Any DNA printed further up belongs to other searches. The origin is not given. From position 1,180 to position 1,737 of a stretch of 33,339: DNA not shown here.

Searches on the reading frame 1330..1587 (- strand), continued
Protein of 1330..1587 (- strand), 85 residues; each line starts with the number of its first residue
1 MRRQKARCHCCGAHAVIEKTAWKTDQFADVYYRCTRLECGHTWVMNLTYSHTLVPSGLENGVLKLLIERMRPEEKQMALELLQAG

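Call 76: get_annotated_region(hit=H149, flank=5500)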
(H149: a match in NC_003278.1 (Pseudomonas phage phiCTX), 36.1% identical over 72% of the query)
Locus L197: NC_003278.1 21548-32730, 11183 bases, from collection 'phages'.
description: Pseudomonas phage phiCTX DNA, complete genome.
organism: Pseudomonas phage phiCTX (NCBI taxid 2993857)
taxonomy: Viruses; Duplodnaviria; Heunggongvirae; Uroviricota; Caudoviricetes; Peduoviridae; Citexvirus; Citexvirus phiCTX
host: Pseudomonas aeruginosa (strain PA158); source: -; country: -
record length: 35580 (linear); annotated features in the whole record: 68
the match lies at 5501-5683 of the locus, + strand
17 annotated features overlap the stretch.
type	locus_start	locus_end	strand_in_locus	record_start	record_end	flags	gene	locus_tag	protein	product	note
CDS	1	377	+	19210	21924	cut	-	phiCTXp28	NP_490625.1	tail length tape measure protein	orf25; similar to T gene of P2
CDS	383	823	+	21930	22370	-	-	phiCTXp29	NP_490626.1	tail protein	orf26; similar to U gene of P2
CDS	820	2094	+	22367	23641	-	D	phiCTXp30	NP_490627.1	tail protein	orf27; similar to D gene of P2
CDS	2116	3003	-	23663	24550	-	-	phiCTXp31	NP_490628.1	hypothetical protein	orf28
CDS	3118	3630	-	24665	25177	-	-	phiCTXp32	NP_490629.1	hypothetical protein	orf29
CDS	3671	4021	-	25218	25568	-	-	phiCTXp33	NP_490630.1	hypothetical protein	orf30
CDS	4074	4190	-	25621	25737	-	-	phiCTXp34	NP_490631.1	hypothetical protein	orf31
CDS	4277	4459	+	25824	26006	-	-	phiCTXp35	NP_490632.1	hypothetical protein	orf32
CDS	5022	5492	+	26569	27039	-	-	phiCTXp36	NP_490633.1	orf33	-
CDS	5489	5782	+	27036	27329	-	-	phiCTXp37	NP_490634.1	transcriptional regulator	orf34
CDS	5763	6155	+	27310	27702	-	-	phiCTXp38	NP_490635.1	hypothetical protein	orf35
CDS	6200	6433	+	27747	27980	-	-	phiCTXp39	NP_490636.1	hypothetical protein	orf36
CDS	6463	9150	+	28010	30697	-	-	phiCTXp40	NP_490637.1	DNA primase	orf37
CDS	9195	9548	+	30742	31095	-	-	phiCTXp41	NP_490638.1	hypothetical protein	orf38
CDS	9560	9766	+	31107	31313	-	-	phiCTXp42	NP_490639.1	DksA-like zinc-finger protein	orf39; similar to orf82 of P2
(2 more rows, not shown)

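Call 80: search_solved_structures(query=window:1330-1587:-, max_evalue=1)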
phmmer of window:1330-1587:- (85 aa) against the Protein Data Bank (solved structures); distinct sequences matched with E-value up to 1: 4.
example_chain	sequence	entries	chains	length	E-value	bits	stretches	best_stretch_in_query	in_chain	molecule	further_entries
1qyp_A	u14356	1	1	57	0.24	15.2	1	5-43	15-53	RNA POLYMERASE II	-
9eh1_I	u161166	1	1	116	0.49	14.2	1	6-44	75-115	DNA-directed RNA polymerase II subunit RPB9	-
5flm_I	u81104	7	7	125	0.57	13.9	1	6-44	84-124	DNA-DIRECTED RNA POLYMERASE II SUBUNIT RPB9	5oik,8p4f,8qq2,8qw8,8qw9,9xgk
28jc_I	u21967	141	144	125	0.57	13.9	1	6-44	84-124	DNA-directed RNA polymerase II subunit RPB9 | RPB9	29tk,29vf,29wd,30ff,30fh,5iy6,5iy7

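Call 81: get_annotated_region(hit=H145, flank=5500)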
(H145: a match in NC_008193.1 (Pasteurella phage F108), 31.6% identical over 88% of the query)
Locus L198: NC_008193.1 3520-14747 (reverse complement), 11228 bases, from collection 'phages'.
description: Pasteurella phage F108, complete genome.
organism: Pasteurella phage F108 (NCBI taxid 2911430)
taxonomy: Viruses; Duplodnaviria; Heunggongvirae; Uroviricota; Caudoviricetes; Peduoviridae; Irtavirus; Irtavirus F108
host: Pasteurella multocida; source: -; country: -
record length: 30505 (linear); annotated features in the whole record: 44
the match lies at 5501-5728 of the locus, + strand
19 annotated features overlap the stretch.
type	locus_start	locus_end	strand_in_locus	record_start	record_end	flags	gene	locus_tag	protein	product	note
CDS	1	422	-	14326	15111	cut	M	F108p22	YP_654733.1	terminase small subunit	Orf22; similar to Haemophilus influenzae R2866 Hflu203001355 hypothetical protein; gpM; M protein; capsid packaging; M ...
CDS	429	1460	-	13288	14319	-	N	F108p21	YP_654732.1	major head protein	Orf21; similar to Haemophilus phage HP1 major capsid protein precursor (Orf18); gpN; N protein; structural capsid ...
CDS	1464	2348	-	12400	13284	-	O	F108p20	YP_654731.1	head scaffolding protein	Orf20; gpO; O protein; structural capsid protein; bacteriophage P2-like virions include a head and a tail; gpO is ...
CDS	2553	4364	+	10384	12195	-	P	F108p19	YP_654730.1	terminase large subunit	Orf19; similar to Haemophilus phage HP2 Orf16; gpP; P protein; capsid packaging; P protein is probably the ATPase ...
CDS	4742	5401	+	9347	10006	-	Q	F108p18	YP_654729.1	portal protein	Orf18; similar to Haemophilus phage HP1 probable portal protein; gpQ; Q protein; structural capsid protein; ...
CDS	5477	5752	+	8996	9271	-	-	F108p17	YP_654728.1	transcriptional regulator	Orf17; similar to Haemophilus somnus 2336 Haso02001707 hypothetical protein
CDS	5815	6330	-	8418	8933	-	dam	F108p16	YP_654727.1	DNA methyltransferase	similar to Haemophilus phage HP2 Dam protein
CDS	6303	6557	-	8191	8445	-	-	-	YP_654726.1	hypothetical protein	Orf15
CDS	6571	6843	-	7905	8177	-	-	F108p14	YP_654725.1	hypothetical protein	Orf14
CDS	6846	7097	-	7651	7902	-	-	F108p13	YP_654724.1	hypothetical protein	Orf13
CDS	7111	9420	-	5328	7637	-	rep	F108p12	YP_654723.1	nicking at origin of replication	similar to Haemophilus somnus 2336 Haso02002083 hypothetical protein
CDS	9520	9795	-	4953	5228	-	-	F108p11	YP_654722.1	hypothetical protein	Orf11; similar to Bacteriophage S2 Orf8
CDS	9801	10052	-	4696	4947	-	-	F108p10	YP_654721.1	hypothetical protein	Orf10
CDS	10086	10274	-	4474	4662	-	-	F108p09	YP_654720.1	hypothetical protein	Orf9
CDS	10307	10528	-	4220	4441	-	-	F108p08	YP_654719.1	hypothetical protein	Orf8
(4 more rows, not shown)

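Call 82: get_annotated_region(hit=H135, flank=5500)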
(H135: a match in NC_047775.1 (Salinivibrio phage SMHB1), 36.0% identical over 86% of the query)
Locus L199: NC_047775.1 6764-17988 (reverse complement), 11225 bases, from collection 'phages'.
description: Salinivibrio phage SMHB1, complete genome.
organism: Salinivibrio phage SMHB1 (NCBI taxid 1897436)
taxonomy: Viruses; Duplodnaviria; Heunggongvirae; Uroviricota; Caudoviricetes; Peduoviridae; Playavirus; Playavirus SMHB1
host: Salinivibrio sp.; source: Swakopmund salt playa, Namibian desert; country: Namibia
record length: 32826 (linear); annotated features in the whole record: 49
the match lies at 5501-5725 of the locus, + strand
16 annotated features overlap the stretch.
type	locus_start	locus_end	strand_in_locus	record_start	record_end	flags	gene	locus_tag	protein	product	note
CDS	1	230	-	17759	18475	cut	PP_00030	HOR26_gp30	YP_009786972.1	terminase small subunit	-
CDS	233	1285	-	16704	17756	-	PP_00029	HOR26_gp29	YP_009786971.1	major capsid protein, P2 family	-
CDS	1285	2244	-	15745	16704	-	PP_00028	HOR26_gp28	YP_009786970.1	head scaffolding protein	-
CDS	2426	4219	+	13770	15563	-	PP_00027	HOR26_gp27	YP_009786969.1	terminase large subunit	-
CDS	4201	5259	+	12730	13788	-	PP_00026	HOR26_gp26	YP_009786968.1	portal protein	-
CDS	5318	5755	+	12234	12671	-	PP_00025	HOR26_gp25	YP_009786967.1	transcriptional regulator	-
CDS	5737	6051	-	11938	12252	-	PP_00024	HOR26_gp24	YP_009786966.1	hypothetical protein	-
CDS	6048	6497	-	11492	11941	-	PP_00023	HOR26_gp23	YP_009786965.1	hypothetical protein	-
CDS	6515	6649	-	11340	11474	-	PP_00022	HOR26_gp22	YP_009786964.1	hypothetical protein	-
CDS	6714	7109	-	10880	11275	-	PP_00021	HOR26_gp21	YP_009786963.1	hypothetical protein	-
CDS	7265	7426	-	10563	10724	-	PP_00020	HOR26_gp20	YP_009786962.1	hypothetical protein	-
CDS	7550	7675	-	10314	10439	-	PP_00019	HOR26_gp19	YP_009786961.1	hypothetical protein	-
CDS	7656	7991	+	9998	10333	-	PP_00018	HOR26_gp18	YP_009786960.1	helix-turn-helix domain-containing protein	-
CDS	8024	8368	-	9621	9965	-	PP_00017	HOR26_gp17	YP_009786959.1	HTH-type transcriptional regulator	-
CDS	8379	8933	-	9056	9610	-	PP_00016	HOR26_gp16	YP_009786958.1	DNA polymerase exonuclease subunit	-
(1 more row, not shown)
